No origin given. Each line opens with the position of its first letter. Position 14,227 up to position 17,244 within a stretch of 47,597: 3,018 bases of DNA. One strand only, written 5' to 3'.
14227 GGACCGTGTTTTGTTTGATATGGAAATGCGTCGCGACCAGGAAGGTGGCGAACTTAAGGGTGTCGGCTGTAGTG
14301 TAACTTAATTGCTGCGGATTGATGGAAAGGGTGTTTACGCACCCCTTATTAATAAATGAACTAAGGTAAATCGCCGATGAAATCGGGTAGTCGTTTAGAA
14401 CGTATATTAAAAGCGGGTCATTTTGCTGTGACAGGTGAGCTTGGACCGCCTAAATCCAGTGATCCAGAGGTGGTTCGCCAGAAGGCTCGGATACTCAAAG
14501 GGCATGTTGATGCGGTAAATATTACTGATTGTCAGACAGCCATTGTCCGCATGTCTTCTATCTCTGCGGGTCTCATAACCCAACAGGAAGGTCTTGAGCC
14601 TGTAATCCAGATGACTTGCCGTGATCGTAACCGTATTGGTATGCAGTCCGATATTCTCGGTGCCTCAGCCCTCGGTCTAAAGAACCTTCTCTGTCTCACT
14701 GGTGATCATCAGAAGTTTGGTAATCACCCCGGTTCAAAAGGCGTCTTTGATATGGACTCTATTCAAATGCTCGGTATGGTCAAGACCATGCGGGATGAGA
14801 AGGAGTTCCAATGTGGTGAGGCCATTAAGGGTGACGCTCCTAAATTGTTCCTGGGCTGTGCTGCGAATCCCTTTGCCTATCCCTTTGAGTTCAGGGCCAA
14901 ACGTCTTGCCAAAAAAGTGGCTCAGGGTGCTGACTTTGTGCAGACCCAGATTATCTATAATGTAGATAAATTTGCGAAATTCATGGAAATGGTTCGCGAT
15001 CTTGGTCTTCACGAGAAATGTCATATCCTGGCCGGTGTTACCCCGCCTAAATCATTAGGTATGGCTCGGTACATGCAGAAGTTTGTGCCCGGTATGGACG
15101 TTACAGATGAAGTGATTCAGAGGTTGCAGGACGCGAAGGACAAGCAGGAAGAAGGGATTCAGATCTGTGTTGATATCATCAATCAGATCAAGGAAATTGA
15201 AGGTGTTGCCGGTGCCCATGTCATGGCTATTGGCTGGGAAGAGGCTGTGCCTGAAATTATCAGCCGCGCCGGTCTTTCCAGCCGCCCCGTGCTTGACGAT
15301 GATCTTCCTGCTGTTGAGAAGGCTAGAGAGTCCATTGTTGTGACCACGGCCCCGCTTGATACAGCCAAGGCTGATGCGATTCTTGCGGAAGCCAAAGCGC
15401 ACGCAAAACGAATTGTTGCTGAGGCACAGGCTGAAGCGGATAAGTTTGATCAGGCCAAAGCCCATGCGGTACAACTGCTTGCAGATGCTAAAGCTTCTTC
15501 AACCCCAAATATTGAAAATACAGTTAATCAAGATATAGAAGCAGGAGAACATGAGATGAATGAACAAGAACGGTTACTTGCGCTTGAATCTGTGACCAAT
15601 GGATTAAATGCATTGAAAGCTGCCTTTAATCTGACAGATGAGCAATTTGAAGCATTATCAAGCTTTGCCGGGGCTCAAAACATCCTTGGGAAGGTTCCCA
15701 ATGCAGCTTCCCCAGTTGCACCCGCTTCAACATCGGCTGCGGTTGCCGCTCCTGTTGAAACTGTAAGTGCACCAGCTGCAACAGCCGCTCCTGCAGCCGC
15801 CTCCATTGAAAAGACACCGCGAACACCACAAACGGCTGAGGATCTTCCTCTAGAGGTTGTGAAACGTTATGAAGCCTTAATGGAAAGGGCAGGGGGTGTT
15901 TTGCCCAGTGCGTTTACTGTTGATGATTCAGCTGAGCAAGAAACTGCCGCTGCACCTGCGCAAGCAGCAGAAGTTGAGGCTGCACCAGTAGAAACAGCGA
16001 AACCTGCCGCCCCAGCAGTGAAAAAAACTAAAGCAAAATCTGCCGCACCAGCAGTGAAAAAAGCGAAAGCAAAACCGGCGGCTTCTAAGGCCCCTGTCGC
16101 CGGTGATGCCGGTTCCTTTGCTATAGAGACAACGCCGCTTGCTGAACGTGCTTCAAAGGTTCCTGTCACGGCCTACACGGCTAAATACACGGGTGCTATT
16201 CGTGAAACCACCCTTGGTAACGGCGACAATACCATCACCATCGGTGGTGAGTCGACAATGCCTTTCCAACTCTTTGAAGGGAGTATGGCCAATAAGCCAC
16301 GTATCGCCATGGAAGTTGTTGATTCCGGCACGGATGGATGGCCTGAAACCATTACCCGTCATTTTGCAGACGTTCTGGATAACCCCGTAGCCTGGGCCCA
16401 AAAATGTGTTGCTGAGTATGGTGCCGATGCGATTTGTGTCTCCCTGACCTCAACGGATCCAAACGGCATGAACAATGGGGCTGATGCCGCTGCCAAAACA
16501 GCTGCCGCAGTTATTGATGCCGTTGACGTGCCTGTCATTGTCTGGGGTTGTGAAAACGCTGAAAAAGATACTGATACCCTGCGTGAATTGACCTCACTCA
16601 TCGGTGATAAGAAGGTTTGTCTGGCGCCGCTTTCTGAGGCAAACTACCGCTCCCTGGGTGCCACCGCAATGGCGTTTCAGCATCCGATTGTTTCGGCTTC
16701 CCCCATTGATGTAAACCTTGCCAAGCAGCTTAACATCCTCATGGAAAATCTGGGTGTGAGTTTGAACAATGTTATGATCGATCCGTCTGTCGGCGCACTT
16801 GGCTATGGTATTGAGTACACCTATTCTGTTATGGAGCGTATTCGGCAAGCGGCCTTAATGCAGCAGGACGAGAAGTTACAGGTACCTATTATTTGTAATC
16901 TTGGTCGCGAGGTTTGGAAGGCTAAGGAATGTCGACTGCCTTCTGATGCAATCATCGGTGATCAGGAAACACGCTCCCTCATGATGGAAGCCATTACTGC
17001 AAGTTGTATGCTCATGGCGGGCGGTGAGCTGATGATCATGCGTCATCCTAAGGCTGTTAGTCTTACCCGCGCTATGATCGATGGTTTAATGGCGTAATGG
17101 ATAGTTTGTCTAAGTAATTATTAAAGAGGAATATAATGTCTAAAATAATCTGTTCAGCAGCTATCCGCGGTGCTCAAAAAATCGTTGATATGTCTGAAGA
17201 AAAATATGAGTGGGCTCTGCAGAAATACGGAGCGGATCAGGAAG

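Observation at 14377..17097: Single ORF fusing a MetF-type methylene-THF reductase to the CFeSP small subunit AcsD through a ~270-aa flexible linker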

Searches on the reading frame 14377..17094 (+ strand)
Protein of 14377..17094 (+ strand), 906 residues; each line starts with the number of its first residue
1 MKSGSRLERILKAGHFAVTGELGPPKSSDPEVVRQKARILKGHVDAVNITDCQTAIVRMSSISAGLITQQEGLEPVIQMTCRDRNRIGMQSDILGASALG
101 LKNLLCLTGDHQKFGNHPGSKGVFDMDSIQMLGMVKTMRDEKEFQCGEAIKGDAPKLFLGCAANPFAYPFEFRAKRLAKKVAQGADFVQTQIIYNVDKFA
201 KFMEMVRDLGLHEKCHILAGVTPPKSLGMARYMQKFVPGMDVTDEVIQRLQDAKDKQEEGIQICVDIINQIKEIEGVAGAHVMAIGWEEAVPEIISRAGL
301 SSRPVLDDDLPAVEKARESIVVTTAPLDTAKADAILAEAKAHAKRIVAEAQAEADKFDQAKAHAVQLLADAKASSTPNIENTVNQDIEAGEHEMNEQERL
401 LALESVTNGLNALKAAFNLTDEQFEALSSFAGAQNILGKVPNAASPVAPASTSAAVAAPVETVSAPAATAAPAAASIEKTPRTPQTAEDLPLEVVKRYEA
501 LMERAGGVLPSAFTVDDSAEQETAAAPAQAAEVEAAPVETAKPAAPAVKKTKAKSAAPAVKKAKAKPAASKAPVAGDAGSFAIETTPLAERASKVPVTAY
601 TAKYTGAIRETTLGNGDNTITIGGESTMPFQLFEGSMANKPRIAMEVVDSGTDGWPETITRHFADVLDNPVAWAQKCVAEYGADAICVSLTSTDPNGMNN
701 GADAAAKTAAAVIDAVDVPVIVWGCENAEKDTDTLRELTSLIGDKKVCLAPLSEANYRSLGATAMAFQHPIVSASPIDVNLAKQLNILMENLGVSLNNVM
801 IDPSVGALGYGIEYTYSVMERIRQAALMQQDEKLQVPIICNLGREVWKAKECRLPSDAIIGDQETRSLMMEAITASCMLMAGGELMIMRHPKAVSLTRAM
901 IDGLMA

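Call 3: search_protein_families(library=pfam, proteins=[window:14377-17094:+], max_evalue=0.01)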
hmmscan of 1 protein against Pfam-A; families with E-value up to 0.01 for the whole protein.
window:14377-17094:+ (906 aa): 2 families
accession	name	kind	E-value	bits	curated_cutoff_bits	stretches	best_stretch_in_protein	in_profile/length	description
PF03599.22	CdhD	-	1.1e-42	146.6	24.8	1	611-851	2-223/387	CO dehydrogenase/acetyl-CoA synthase delta subunit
PF02219.23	MTHFR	-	9.4e-40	137.2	24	1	6-299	1-287/287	Methylenetetrahydrofolate reductase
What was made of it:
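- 14377..15291 (+): MTHFR/MetF TIM-barrel domain (aa 1-305). E21, D110 and Q191 are invariant. PF02219 full-length match (call 3).
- On Methylenetetrahydrofolate reductase (PF02219, MetF/MTHFR): 137.2 bits vs cut-off 24, profile positions 1-287 of 287 (call 3).
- On CFeSP small subunit AcsD / CdhD (PF03599; NF003376): PF03599 146.6 bits vs 24.8 (call 3).
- Checked: Pfam gives MTHFR PF02219 at aa 6-299, covering profile positions 1-287 of 287 (E 9e-40), and CdhD PF03599 at aa 611-851 (E 1e-42) (call 3).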

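Call 4: search_protein_families(library=ncbifam, proteins=[window:14377-17094:+], max_evalue=0.01)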
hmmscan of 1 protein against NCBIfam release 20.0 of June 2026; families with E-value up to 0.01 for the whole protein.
window:14377-17094:+ (906 aa): 11 families
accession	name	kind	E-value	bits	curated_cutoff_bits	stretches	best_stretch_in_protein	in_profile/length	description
NF003377.0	PRK04452.1-3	subfamily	1.2e-141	472.6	527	1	600-905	6-313/432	acetyl-CoA decarbonylase/synthase complex subunit delta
NF003376.0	PRK04452.1-2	subfamily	4.8e-110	367.3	280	1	598-905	4-312/313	acetyl-CoA decarbonylase/synthase complex subunit delta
NF040759.1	WLP_AcsD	exception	5.4e-91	305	430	1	601-905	5-312/312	acetyl-CoA decarbonylase/synthase complex subunit delta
NF003375.0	PRK04452.1-1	subfamily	3.1e-71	240.7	488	1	591-905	95-424/442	acetyl-CoA decarbonylase/synthase complex subunit delta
NF006396.0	PRK08645.1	equivalog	1.9e-66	224.5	453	1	4-283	311-586/611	bifunctional homocysteine S-methyltransferase/methylenetetrahydrofolate reductase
TIGR00381.1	cdhD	equivalog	4.2e-59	200.3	252.9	1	565-902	33-371/389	CO dehydrogenase/acetyl-CoA synthase subunit delta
NF003378.0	PRK04452.1-4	subfamily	2.8e-55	187.7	634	1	599-899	63-360/384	acetyl-CoA decarbonylase/synthase complex subunit delta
TIGR00677.1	fadh2_euk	equivalog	3.8e-20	72.4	310.05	1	64-301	51-278/281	methylenetetrahydrofolate reductase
TIGR00676.1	fadh2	equivalog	2e-17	63.4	293.7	1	47-296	32-272/275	methylenetetrahydrofolate reductase [NAD(P)H]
NF003195.0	PRK04165.1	equivalog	2.2e-14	53.2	306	1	605-895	58-303/450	acetyl-CoA decarbonylase/synthase complex subunit gamma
NF050102.1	DivIVA_Wag31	equivalog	0.00056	19.9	260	1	322-389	151-215/256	DivIVA-like cell division protein Wag31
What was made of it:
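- On E. coli-type NAD(P)H MetF equivalog (TIGR00676): 63.4 bits vs 293.7 (call 4).
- On CFeSP small subunit AcsD / CdhD (PF03599; NF003376): NF003376 367 bits vs 280 (call 4). NF040759 WLP_AcsD is below its cut-off (305 vs 430, call 4).
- Checked: NF003376 scores 367 bits against a cut-off of 280 (call 4).
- The N-domain scores far below the E. coli-type MetF equivalog cut-off (TIGR00676, 63 vs 294 bits, call 4).
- Tried and rejected: The NCBIfam DivIVA hit (E 6e-4, 20 bits vs cut-off 260) reflects Ala/Glu/Lys helix composition (call 4).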

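Call 8: find_homologous_proteins(query=window:14377-17094:+, max_evalue=1e-10)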
Query window:14377-17094:+ (906 aa): 755 proteins with E <= 1e-10 among 8000 candidates; the best 120 are listed.
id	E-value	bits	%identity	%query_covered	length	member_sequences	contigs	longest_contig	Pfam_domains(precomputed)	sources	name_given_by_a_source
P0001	0.0e+0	1986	100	100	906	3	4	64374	PF02219.24,PF03599.23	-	-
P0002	0.0e+0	1648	86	56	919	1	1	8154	PF02219.24,PF03599.23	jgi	jgi:CO dehydrogenase/acetyl-CoA synthase delta subunit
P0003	0.0e+0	1621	81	100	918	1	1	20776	PF02219.24,PF03599.23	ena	-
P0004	0.0e+0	1611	80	100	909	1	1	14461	PF02219.24,PF03599.23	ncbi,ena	-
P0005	0.0e+0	1459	75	100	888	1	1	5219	PF02219.24,PF03599.23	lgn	-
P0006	0.0e+0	1448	72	100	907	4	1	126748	PF02219.24,PF03599.23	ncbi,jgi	-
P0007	0.0e+0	1441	71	56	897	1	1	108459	PF02219.24,PF03599.23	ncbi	ncbi:MAG: acetyl-CoA decarbonylase/synthase complex subunit delta [Thermodesulfobacteriota bacterium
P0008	0.0e+0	1434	73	100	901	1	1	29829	PF02219.24,PF03599.23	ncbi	-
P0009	0.0e+0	1433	72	100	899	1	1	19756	PF02219.24,PF03599.23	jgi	jgi:CO dehydrogenase/acetyl-CoA synthase delta subunit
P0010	0.0e+0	1427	73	100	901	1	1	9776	PF02219.24,PF03599.23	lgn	-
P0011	0.0e+0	1415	71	100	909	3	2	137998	PF02219.24,PF03599.23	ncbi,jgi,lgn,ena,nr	ncbi:MAG: methylenetetrahydrofolate reductase [Desulfobulbaceae bacterium]|nr:MAG: methylenetetrahyd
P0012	0.0e+0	1288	72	49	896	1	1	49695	PF02219.24,PF03599.23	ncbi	-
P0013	0.0e+0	1283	72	49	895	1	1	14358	PF02219.24,PF03599.23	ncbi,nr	ncbi:MAG: acetyl-CoA decarbonylase/synthase complex subunit delta [Desulfobulbaceae bacterium]|nr:ac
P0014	0.0e+0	1281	72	49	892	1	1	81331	PF02219.24,PF03599.23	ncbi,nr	ncbi:MAG: acetyl-CoA decarbonylase/synthase complex subunit delta [Thermodesulfobacteriota bacterium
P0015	0.0e+0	1278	71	49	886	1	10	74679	PF02219.24,PF03599.23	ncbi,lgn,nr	ncbi:MAG: acetyl-CoA decarbonylase/synthase complex subunit delta [Desulfobulbaceae bacterium]|nr:ac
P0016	0.0e+0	1255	73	48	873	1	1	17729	PF02219.24,PF03599.23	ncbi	ncbi:MAG: acetyl-CoA decarbonylase/synthase complex subunit delta [Thermodesulfobacteriota bacterium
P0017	0.0e+0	1252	72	48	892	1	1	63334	PF02219.24,PF03599.23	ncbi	-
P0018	0.0e+0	1247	71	48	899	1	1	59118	PF02219.24,PF03599.23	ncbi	-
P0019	0.0e+0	1247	71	51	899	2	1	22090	PF02219.24,PF03599.23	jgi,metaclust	metaclust:\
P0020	0.0e+0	1246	70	48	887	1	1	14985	PF02219.24,PF05262.16,PF03599.23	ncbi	-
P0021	0.0e+0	1243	70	38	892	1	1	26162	PF02219.24,PF03599.23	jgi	jgi:CO dehydrogenase/acetyl-CoA synthase delta subunit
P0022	0.0e+0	1241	70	49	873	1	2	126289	PF02219.24,PF03599.23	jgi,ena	-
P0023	0.0e+0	1239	70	49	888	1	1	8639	PF02219.24,PF03599.23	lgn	-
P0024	0.0e+0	1238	73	49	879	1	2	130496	PF02219.24,PF03599.23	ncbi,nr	ncbi:MAG: acetyl-CoA decarbonylase/synthase complex subunit delta [Proteobacteria bacterium]|nr:acet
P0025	0.0e+0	1238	73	49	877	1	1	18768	PF02219.24,PF03599.23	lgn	-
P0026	0.0e+0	1237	69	48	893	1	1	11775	PF02219.24,PF03599.23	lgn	-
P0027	0.0e+0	1237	72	48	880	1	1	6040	PF02219.24,PF03599.23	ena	-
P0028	0.0e+0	1236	70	50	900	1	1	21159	PF02219.24,PF03599.23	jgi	jgi:CO dehydrogenase/acetyl-CoA synthase delta subunit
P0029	0.0e+0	1235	71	49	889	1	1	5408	PF02219.24,PF03599.23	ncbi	ncbi:MAG: acetyl-CoA decarbonylase/synthase complex subunit delta [Thermodesulfobacteriota bacterium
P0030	0.0e+0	1234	73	36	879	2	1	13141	PF02219.24,PF03599.23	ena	-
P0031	0.0e+0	1234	72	38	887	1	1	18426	PF02219.24,PF03599.23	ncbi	-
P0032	0.0e+0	1234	72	39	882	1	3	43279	PF02219.24,PF03599.23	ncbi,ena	-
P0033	0.0e+0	1233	70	49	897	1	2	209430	PF02219.24,PF03599.23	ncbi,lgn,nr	ncbi:MAG: acetyl-CoA decarbonylase/synthase complex subunit delta [Proteobacteria bacterium]|nr:acet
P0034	0.0e+0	1233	70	49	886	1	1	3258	PF02219.24,PF03599.23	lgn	-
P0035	0.0e+0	1232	72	39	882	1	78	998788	PF02219.24,PF03599.23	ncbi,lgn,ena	-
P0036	0.0e+0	1232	72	49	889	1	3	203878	PF02219.24,PF03599.23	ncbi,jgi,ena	-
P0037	0.0e+0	1232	71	49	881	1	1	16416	PF02219.24,PF03599.23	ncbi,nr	ncbi:MAG: acetyl-CoA decarbonylase/synthase complex subunit delta [Proteobacteria bacterium]|nr:acet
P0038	0.0e+0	1231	71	49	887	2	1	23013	PF02219.24,PF03599.23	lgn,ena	-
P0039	0.0e+0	1230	72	50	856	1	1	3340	PF02219.24,PF03599.23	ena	-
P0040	0.0e+0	1229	69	48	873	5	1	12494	PF02219.24,PF03599.23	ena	-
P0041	0.0e+0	1229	73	49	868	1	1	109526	PF02219.24,PF03599.23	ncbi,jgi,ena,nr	ncbi:MAG: acetyl-CoA decarbonylase/synthase complex subunit delta [Proteobacteria bacterium]|nr:acet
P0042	0.0e+0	1229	70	50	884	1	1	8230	PF02219.24,PF03599.23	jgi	-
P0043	0.0e+0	1228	72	39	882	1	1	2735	PF02219.24,PF03599.23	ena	-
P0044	0.0e+0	1228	71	49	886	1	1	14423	PF02219.24,PF03599.23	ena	-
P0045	0.0e+0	1228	72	48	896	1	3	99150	PF02219.24,PF03599.23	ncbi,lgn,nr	ncbi:MAG: acetyl-CoA decarbonylase/synthase complex subunit delta [Proteobacteria bacterium]|nr:acet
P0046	0.0e+0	1227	73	36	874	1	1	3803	PF02219.24,PF03599.23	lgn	-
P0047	0.0e+0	1225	69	49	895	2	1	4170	PF02219.24,PF03599.23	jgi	jgi:CO dehydrogenase/acetyl-CoA synthase delta subunit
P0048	0.0e+0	1224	69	49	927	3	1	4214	PF02219.24,PF03599.23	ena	-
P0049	0.0e+0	1224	70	49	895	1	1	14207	PF02219.24,PF03599.23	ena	-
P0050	0.0e+0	1224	72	49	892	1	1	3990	PF02219.24,PF03599.23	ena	-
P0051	0.0e+0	1224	69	51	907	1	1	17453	PF02219.24,PF03599.23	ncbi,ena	-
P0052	0.0e+0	1224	68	51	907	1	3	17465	PF02219.24,PF03599.23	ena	-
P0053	0.0e+0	1223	73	36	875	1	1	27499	PF02219.24,PF03599.23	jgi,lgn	jgi:CO dehydrogenase/acetyl-CoA synthase delta subunit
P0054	0.0e+0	1223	68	48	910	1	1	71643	PF02219.24,PF03599.23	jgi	-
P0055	0.0e+0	1223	72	36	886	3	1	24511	PF02219.24,PF03599.23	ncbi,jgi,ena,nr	ncbi:MAG: acetyl-CoA decarbonylase/synthase complex subunit delta [Proteobacteria bacterium]|nr:acet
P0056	0.0e+0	1222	68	50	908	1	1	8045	PF02219.24,PF03599.23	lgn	-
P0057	0.0e+0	1222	70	49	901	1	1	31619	PF02219.24,PF03599.23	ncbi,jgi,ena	-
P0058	0.0e+0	1222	70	50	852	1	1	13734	PF02219.24,PF03599.23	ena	-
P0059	0.0e+0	1222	70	49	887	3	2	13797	PF02219.24,PF03599.23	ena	-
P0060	0.0e+0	1222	69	49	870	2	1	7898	PF02219.24,PF03599.23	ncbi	-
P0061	0.0e+0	1221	72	48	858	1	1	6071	PF02219.24,PF03599.23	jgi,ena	-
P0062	0.0e+0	1221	69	49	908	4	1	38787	PF02219.24,PF03599.23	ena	-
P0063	0.0e+0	1221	72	38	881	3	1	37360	PF02219.24,PF03599.23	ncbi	-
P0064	0.0e+0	1221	69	49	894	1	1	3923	PF02219.24,PF03599.23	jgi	-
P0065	0.0e+0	1221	71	49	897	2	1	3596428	PF02219.24,PF03599.23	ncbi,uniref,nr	ncbi:hypothetical protein GF1_14200 [Desulfolithobacter dissulfuricans]|uniref:Methylenetetrahydrofo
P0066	0.0e+0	1220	69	49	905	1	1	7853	PF02219.24,PF03599.23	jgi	jgi:CO dehydrogenase/acetyl-CoA synthase delta subunit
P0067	0.0e+0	1220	72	36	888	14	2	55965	PF02219.24,PF03599.23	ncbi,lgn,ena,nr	ncbi:MAG: acetyl-CoA decarbonylase/synthase complex subunit delta [Desulfurivibrionaceae bacterium]|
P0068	0.0e+0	1220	70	49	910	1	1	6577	PF02219.24,PF03599.23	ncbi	-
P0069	0.0e+0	1220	68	49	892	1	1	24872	PF02219.24,PF03599.23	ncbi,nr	ncbi:MAG: acetyl-CoA decarbonylase/synthase complex subunit delta [Desulfocapsaceae bacterium]|nr:ac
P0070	0.0e+0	1220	72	38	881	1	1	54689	PF02219.24,PF03599.23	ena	-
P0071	0.0e+0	1220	69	50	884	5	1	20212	PF02219.24,PF03599.23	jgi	jgi:CO dehydrogenase/acetyl-CoA synthase delta subunit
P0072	0.0e+0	1220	70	49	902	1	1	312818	PF02219.24,PF03599.23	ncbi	ncbi:acetyl-CoA decarbonylase/synthase complex subunit delta [Desulfolithobacter sp.]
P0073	0.0e+0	1219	73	36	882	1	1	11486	PF02219.24,PF03599.23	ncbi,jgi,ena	ncbi:MAG: acetyl-CoA decarbonylase/synthase complex subunit delta [Desulfurivibrionaceae bacterium]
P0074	0.0e+0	1219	72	36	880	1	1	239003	PF02219.24,PF03599.23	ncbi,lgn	-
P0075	0.0e+0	1219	68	49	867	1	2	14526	PF02219.24,PF03599.23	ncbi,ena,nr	ncbi:MAG: acetyl-CoA decarbonylase/synthase complex subunit delta [Desulfobulbaceae bacterium]|nr:ac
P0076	0.0e+0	1218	68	52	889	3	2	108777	PF02219.24,PF03599.23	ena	-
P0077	0.0e+0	1218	71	49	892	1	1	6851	PF02219.24,PF03599.23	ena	-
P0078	0.0e+0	1218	73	36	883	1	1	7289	PF02219.24,PF03599.23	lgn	-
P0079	0.0e+0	1217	71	49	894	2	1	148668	PF02219.24,PF03599.23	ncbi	-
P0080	0.0e+0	1217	69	50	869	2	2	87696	PF02219.24,PF03599.23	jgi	jgi:CO dehydrogenase/acetyl-CoA synthase delta subunit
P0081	0.0e+0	1217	73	36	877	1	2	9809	PF02219.24,PF03599.23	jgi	-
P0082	0.0e+0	1217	73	36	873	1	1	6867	PF02219.24,PF03599.23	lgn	-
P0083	0.0e+0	1216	73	49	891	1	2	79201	PF02219.24,PF03599.23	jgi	jgi:methylenetetrahydrofolate reductase (NADH)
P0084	0.0e+0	1216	70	50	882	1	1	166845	PF02219.24,PF03599.23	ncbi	ncbi:MAG: acetyl-CoA decarbonylase/synthase complex subunit delta [Pseudomonadota bacterium]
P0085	0.0e+0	1216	73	36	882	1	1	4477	PF02219.24,PF03599.23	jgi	jgi:methionine synthase / methylenetetrahydrofolate reductase(NADPH)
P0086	0.0e+0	1216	73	36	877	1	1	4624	PF02219.24,PF03599.23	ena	-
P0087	0.0e+0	1216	69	51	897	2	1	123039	PF02219.24,PF03599.23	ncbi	ncbi:acetyl-CoA decarbonylase/synthase complex subunit delta [Desulfolithobacter sp.]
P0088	0.0e+0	1215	69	49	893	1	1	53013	PF02219.24,PF03599.23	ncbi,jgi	-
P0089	0.0e+0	1215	69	49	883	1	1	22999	PF02219.24,PF03599.23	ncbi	-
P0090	0.0e+0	1215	70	49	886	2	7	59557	PF02219.24,PF03599.23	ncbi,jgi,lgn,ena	-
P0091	0.0e+0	1215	71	49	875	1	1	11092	PF02219.24,PF03599.23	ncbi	-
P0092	0.0e+0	1214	70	49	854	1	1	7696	PF02219.24,PF03599.23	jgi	jgi:CO dehydrogenase/acetyl-CoA synthase delta subunit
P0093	0.0e+0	1214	70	49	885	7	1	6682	PF02219.24,PF03599.23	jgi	jgi:CO dehydrogenase/acetyl-CoA synthase delta subunit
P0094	0.0e+0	1214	70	49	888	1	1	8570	PF02219.24,PF03599.23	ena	-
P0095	0.0e+0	1214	71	49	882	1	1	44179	PF02219.24,PF03599.23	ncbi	-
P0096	0.0e+0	1214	71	48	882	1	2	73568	PF02219.24,PF03599.23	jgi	jgi:methylenetetrahydrofolate reductase (NADH)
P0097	0.0e+0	1214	69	49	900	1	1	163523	PF02219.24,PF03599.23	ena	-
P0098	0.0e+0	1214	72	35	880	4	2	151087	PF02219.24,PF03599.23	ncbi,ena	-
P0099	0.0e+0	1213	70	49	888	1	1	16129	PF02219.24,PF03599.23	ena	-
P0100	0.0e+0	1213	71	49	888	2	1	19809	PF02219.24,PF03599.23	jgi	-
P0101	0.0e+0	1213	73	36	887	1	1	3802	PF02219.24,PF03599.23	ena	-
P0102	0.0e+0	1213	71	49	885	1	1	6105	PF02219.24,PF03599.23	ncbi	-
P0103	0.0e+0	1213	68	49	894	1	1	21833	PF02219.24,PF03599.23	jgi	-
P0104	0.0e+0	1213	69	49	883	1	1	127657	PF02219.24,PF03599.23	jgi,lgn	jgi:CO dehydrogenase/acetyl-CoA synthase delta subunit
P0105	0.0e+0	1212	66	50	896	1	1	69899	PF02219.24,PF03599.23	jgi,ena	jgi:CO dehydrogenase/acetyl-CoA synthase delta subunit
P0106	0.0e+0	1212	70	49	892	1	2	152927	PF02219.24,PF03599.23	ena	-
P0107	0.0e+0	1212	70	51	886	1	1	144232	PF02219.24,PF03599.23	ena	-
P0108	0.0e+0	1212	69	49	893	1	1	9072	PF02219.24,PF03599.23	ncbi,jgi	-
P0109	0.0e+0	1212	68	49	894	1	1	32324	PF02219.24,PF03599.23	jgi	-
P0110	0.0e+0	1212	69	49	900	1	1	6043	PF02219.24,PF03599.23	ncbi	-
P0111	0.0e+0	1212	72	37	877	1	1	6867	PF02219.24,PF03599.23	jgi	-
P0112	0.0e+0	1211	66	51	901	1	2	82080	PF02219.24,PF03599.23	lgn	-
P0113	0.0e+0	1211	69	51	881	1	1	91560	PF02219.24,PF03599.23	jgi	jgi:CO dehydrogenase/acetyl-CoA synthase delta subunit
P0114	0.0e+0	1211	70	50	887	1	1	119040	PF02219.24,PF03599.23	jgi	jgi:methylenetetrahydrofolate reductase (NADH)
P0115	0.0e+0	1211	71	49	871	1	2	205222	PF02219.24,PF03599.23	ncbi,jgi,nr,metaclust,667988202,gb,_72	ncbi:MAG: methylenetetrahydrofolate reductase [Desulfobulbaceae bacterium DB1]|nr:MAG: methylenetetr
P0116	0.0e+0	1211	72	36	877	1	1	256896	PF02219.24,PF03599.23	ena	-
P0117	0.0e+0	1211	68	49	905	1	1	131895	PF02219.24,PF03599.23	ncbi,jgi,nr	ncbi:MAG: acetyl-CoA decarbonylase/synthase complex subunit delta [Desulfoarculaceae bacterium]|nr:a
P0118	0.0e+0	1210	72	36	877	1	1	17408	PF02219.24,PF03599.23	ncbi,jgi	ncbi:MAG: acetyl-CoA decarbonylase/synthase complex subunit delta [Desulfurivibrionaceae bacterium]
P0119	0.0e+0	1210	68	52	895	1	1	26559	PF02219.24,PF03599.23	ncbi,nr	ncbi:MAG: acetyl-CoA decarbonylase/synthase complex subunit delta [Thermodesulfobacteriota bacterium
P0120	0.0e+0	1210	68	49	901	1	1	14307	PF02219.24,PF03599.23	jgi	jgi:CO dehydrogenase/acetyl-CoA synthase delta subunit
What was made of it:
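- Closest known: mthfr/acsD fusion of delta proteobacterium MLMS-1 and Desulfurivibrio alkaliphilus AHT2. Same: GF1_14200 is P0065, 71% identical over the best local alignment (call 8).
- All 120 best hits carry both Pfam domains (call 8). More than 100 database clusters have the same two-domain architecture at 850-930 aa (call 8).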
